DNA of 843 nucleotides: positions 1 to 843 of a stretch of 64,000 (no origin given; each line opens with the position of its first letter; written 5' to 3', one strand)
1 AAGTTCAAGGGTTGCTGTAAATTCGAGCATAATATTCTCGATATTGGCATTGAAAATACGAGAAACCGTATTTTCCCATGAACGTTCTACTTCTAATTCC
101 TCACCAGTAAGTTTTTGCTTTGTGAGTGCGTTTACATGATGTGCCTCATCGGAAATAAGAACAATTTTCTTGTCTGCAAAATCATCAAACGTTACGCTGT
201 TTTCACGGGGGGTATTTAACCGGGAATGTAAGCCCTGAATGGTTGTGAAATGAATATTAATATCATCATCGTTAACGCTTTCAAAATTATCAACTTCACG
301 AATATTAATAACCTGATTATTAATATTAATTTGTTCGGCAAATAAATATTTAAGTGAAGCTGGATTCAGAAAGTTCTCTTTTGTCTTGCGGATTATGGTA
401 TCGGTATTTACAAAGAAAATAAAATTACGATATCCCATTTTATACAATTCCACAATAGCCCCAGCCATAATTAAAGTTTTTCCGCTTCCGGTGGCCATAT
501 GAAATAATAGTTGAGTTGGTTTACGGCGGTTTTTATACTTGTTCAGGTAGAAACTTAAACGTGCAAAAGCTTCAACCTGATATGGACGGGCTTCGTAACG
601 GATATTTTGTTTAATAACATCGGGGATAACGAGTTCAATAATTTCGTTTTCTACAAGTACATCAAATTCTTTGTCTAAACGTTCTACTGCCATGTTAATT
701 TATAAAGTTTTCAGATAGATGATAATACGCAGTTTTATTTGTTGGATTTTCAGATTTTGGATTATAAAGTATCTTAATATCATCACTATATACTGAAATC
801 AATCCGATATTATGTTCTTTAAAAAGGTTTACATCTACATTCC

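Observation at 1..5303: Type III R-M operon split by a Ser/Thr-kinase fusion gene and a wHTH/ExK gene (mod - kinase - X - res)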

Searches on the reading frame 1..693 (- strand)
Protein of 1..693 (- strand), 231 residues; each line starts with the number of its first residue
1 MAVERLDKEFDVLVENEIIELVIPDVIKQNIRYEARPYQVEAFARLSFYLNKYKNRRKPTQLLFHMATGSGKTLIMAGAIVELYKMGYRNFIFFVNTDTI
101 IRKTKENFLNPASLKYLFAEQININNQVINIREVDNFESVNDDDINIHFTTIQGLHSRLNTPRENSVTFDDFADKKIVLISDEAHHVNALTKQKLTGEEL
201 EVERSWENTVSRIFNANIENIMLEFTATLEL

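Call 4: search_protein_families(library=pfam, proteins=[window:1-693:-], max_evalue=0.01)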
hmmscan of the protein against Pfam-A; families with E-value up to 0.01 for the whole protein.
window:1-693:- (231 aa): 4 families
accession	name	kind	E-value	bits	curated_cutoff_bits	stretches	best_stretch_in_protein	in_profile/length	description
PF04851.21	ResIII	-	4.7e-31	108.3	22.5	1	33-230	2-163/164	Type III restriction enzyme, res subunit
PF00270.35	DEAD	-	1.7e-07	31.6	26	1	60-191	15-133/167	DEAD/DEAH box helicase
PF18766.7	SWI2_SNF2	-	5.4e-05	23.4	26.7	1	54-188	14-131/221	SWI2/SNF2 ATPase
PF25199.1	nSTAND_NTPase5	-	0.0081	16.4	34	0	42-110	24-92/145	Novel STAND NTPase 5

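Call 5: search_protein_families(library=padloc, proteins=[window:1-693:-], max_evalue=0.01)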
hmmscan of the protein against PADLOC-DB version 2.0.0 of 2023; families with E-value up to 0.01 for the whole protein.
window:1-693:- (231 aa): 6 families
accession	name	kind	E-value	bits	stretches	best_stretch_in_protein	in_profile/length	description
PDLC03651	REase_III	-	3.5e-48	162.3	1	22-230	25-237/873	Type III restriction enzyme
PDLC02706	PbeA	-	1.3e-10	38.5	1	34-225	269-446/722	PbeA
PDLC02707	PbeA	-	6e-08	29.7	1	30-203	248-406/672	PbeA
PDLC02704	PbeA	-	2.1e-06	24.5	1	22-87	248-298/682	PbeA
PDLC03049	REase_I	-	0.00051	16.1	1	34-113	167-242/807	Type I restriction enzyme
PDLC01439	typeIV_DinG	-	0.0011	15.7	0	32-103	13-74/575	CAS-IV-A; associated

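Call 6: search_protein_families(library=ncbifam, proteins=[window:1-693:-], max_evalue=0.01)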
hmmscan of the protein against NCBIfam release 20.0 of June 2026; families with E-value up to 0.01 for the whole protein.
window:1-693:- (231 aa): 4 families
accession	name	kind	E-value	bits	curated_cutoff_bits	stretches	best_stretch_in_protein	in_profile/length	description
NF008521.0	PRK11448.1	equivalog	4.6e-10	38.2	729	1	32-203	411-567/1123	type I restriction-modification system endonuclease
NF046051.1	restrict_EcoAI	equivalog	6.7e-05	21.5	550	1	20-186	143-285/768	EcoAI/FtnUII family type I restriction enzme subunit R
NF046055.1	restr_BPTD_3080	equivalog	0.001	17.1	800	0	59-78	152-171/970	BPTD_3080 family restriction endonuclease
TIGR04095.1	dnd_restrict_1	equivalog_domain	0.0021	17.1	600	1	61-195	26-153/451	DNA phosphorothioation system restriction enzyme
